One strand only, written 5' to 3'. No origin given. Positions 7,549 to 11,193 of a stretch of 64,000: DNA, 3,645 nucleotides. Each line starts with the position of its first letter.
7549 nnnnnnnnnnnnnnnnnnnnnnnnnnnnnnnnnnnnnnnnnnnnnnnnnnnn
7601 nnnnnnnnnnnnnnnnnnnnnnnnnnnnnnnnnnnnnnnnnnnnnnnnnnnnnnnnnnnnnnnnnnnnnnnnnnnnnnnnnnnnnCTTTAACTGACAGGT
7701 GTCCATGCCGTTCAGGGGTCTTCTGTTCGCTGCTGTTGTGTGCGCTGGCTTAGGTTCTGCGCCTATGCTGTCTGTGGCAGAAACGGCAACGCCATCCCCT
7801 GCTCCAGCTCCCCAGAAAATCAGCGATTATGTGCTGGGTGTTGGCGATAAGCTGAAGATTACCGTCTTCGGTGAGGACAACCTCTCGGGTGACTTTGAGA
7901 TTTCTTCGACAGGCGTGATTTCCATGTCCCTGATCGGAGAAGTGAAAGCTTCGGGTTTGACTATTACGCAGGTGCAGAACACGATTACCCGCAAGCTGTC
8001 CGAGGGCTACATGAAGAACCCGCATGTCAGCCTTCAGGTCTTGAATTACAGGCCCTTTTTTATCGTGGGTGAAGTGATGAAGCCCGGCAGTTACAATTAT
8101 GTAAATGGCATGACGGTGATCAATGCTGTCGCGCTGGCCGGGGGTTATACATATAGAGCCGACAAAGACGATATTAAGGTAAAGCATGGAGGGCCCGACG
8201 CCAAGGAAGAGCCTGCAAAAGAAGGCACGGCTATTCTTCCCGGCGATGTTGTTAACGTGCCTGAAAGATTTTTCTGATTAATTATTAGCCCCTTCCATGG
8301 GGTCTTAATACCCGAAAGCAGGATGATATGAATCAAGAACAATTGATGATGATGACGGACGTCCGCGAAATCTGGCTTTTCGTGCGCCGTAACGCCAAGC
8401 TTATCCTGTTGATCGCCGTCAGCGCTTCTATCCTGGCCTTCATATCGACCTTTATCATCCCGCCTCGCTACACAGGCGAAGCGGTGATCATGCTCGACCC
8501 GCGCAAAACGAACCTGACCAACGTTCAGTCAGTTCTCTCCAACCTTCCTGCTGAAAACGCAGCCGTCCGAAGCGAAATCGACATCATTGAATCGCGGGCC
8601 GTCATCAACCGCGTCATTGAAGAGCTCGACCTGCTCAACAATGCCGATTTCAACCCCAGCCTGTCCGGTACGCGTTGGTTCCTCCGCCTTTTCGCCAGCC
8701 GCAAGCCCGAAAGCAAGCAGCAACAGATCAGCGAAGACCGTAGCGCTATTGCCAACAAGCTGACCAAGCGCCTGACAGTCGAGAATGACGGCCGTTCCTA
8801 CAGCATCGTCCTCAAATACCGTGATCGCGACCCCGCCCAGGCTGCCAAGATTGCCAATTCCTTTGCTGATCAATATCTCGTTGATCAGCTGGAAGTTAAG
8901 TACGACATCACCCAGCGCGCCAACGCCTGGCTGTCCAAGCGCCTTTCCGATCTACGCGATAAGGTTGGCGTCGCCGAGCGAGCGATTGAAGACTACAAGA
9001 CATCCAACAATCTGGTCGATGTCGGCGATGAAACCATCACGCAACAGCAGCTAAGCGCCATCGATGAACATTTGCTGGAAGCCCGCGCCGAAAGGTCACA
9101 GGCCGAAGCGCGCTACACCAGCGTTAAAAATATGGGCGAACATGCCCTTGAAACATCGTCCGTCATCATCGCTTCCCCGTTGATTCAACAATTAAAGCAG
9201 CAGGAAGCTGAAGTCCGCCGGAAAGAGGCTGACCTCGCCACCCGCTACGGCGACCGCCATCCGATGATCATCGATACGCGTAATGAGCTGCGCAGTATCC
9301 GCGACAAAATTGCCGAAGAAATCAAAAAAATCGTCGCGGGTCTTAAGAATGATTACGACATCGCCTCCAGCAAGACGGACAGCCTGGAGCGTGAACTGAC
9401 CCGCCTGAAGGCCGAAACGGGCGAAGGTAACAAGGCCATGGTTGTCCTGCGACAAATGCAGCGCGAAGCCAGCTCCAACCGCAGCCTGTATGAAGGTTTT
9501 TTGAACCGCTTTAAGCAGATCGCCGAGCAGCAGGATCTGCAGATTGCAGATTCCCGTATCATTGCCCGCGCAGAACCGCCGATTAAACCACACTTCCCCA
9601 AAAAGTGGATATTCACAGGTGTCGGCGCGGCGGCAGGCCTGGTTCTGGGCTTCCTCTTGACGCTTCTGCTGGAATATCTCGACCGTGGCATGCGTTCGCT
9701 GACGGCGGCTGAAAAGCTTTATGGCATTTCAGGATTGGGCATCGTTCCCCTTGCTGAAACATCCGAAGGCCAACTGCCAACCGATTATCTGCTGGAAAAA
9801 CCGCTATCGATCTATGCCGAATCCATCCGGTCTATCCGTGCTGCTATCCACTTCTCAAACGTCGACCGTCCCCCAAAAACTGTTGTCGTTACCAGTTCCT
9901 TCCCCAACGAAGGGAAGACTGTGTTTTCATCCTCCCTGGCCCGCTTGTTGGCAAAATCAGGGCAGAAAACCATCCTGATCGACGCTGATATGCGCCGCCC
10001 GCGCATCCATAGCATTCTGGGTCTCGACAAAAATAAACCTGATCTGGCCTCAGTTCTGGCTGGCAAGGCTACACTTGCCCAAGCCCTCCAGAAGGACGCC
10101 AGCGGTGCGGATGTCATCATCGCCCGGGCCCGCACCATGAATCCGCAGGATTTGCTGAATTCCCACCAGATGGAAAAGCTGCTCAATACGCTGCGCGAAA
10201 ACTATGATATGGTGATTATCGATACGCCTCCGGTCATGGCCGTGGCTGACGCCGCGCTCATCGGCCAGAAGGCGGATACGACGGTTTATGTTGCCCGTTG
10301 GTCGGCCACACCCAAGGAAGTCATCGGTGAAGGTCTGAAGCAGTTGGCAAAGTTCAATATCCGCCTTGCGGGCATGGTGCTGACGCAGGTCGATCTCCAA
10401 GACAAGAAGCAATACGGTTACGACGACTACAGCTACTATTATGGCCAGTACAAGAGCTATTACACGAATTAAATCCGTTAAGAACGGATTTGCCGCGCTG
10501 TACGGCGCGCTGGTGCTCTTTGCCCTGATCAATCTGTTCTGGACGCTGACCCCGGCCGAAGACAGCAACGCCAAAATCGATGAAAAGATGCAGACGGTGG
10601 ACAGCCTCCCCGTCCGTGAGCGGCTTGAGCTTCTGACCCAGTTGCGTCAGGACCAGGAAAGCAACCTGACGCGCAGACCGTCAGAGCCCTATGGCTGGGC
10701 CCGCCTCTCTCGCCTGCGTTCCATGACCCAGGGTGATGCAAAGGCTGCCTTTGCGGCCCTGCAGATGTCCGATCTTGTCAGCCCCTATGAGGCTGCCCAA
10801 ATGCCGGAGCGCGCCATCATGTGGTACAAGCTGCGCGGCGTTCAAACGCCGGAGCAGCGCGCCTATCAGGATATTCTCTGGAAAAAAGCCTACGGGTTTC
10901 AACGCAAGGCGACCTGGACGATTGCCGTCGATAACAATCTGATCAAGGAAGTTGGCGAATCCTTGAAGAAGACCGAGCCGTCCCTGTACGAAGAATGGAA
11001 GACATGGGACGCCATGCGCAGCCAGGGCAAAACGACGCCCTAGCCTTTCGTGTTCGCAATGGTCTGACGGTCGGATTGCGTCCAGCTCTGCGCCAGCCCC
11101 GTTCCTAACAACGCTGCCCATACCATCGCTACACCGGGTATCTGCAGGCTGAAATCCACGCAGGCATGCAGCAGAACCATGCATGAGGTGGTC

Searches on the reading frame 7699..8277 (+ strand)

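Call 6: search_protein_families(library=pfam, proteins=[window:7699-8277:+], max_evalue=0.001)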
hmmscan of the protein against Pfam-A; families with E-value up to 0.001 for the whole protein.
window:7699-8277:+ (192 aa): 3 families
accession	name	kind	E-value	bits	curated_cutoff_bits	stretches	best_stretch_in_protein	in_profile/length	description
PF02563.21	Poly_export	-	2.9e-23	82.3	28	1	41-114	4-76/77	Polysaccharide biosynthesis/export protein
PF10531.15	SLBB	-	2.3e-10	40.6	27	1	120-166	2-50/55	SLBB domain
PF22461.2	SLBB_2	-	5.3e-06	26.9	27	1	120-164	3-49/79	SLBB domain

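Call 68: search_protein_families(library=ncbifam, proteins=[window:7699-8277:+], max_evalue=0.001)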
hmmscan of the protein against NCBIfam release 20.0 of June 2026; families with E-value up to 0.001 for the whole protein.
window:7699-8277:+ (192 aa): 4 families
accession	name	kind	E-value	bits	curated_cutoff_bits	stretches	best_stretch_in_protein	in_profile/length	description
TIGR03028.1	EpsE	equivalog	6.7e-26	91.1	262.65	2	43-118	1-77/239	polysaccharide export protein EpsE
TIGR03027.2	pepcterm_export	equivalog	8e-26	90.7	180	1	43-164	2-128/169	XrtA/PEP-CTERM system exopolysaccharide export protein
NF041843.1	EpsY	equivalog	1.3e-17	63.7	320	1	10-162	25-172/211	exopolysaccharide export protein EpsY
NF011658.0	PRK15078.1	subfamily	1.9e-14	53.2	333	1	43-168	84-222/380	polysaccharide export protein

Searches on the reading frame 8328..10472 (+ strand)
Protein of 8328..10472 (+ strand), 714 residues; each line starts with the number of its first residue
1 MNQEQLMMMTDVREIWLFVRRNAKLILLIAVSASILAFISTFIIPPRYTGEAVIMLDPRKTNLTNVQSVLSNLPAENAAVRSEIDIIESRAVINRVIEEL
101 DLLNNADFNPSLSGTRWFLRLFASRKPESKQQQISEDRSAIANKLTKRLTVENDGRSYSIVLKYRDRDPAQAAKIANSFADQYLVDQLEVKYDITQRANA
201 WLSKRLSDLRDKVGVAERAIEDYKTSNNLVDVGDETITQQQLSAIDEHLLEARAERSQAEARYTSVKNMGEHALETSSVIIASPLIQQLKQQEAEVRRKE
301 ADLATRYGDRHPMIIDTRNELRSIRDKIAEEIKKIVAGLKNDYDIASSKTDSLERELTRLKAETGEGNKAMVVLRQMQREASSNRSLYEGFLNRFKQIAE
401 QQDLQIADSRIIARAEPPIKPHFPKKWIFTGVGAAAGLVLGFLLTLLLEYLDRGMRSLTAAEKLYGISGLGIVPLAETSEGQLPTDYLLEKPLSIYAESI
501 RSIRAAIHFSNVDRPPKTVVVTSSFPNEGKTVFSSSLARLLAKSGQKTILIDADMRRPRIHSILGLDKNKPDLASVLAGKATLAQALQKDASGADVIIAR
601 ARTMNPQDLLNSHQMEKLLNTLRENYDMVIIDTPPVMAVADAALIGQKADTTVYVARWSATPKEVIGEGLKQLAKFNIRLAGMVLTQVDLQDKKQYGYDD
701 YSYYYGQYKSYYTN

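Call 6: search_protein_families(library=pfam, proteins=[window:8328-10472:+], max_evalue=0.001)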
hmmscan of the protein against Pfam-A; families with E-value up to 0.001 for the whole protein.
window:8328-10472:+ (714 aa): 5 families
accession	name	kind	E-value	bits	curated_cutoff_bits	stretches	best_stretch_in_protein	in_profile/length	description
PF02706.20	Wzz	-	3.4e-13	50.1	25.5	1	11-100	4-91/91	Chain length determinant protein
PF13614.12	AAA_31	-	5.6e-13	49.7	27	1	529-642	14-134/177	AAA domain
PF13807.11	GNVR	-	9.2e-09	35.5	27.7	1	373-447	6-79/82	G-rich domain on putative tyrosine kinase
PF01656.29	CbiA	-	5.5e-08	33.3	25.4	1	527-700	9-95/125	CobQ/CobB/MinD/ParA nucleotide binding domain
PF10609.15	ParA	-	4.1e-06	26.8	27.1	1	519-683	6-170/246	NUBPL iron-transfer P-loop NTPase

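Call 20: search_protein_families(library=ncbifam, proteins=[window:8328-10472:+], max_evalue=0.00001)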
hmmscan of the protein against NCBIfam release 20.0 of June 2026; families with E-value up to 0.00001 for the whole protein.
window:8328-10472:+ (714 aa): 14 families
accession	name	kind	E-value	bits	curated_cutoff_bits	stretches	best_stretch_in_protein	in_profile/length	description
TIGR01005.1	eps_transp_fam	subfamily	2.5e-116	389.7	411.7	2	17-478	11-482/754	exopolysaccharide transport protein family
NF008568.0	PRK11519.1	equivalog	2e-61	208.1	1068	2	327-710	326-717/720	tyrosine-protein kinase Wzc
NF007350.0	PRK09841.1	equivalog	7.8e-58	196.2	1248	1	490-706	505-723/726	tyrosine-protein kinase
TIGR03017.1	EpsF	equivalog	9e-43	146.6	422.75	1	17-460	8-430/444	chain length determinant protein EpsF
TIGR01007.1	eps_fam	subfamily_domain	1.2e-42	145.8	108.05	1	498-702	1-201/204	polysaccharide biosynthesis tyrosine autokinase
TIGR03007.1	pepcterm_ChnLen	equivalog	1.1e-32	113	278.85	1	135-480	99-467/498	XrtA system polysaccharide chain length determinant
TIGR03018.1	pepcterm_TyrKin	hypoth_equivalog_domain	7.7e-29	100.5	230.65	1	501-678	16-201/207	XrtA-associated tyrosine autokinase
TIGR03029.1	EpsG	equivalog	9.3e-26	90.6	313.8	1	491-687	78-274/274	chain length determinant protein tyrosine kinase EpsG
TIGR01006.1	polys_exp_MPA1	subfamily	5.6e-18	65.2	296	1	4-102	4-99/226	CspC family polysaccharide chain length determinant protein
TIGR01968.1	minD_bact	equivalog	1.1e-16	61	212.9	1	517-637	2-123/261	septum site-determining protein MinD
TIGR01969.1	minD_arch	subfamily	2e-15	56.7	201.75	1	519-638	3-121/251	cell division ATPase MinD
NF008079.0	PRK10818.1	equivalog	1.2e-13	51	508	1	518-637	4-125/270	septum site-determining protein MinD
TIGR03815.1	CpaE_hom_Actino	equivalog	3e-07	29.9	154.45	1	518-657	113-253/340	septum site-determining protein Ssd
NF041546.1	ParA_partition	equivalog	3.1e-07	30.2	180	0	529-598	12-81/203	ParA family partition ATPase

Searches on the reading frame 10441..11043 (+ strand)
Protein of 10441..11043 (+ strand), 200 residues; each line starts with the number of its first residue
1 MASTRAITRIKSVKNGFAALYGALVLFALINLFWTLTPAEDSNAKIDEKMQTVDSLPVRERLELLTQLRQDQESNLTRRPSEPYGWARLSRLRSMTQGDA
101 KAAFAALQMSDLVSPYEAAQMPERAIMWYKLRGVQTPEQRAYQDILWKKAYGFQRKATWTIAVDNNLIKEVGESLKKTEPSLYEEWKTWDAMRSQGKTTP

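Call 12: search_protein_families(library=pfam, proteins=[window:10441-11043:+], max_evalue=0.01)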
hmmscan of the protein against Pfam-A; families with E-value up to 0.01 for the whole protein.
window:10441-11043:+ (200 aa): 0 families

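Call 68: search_protein_families(library=ncbifam, proteins=[window:10441-11043:+], max_evalue=0.001)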
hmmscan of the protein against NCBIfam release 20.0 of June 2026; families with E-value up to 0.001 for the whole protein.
window:10441-11043:+ (200 aa): 0 families
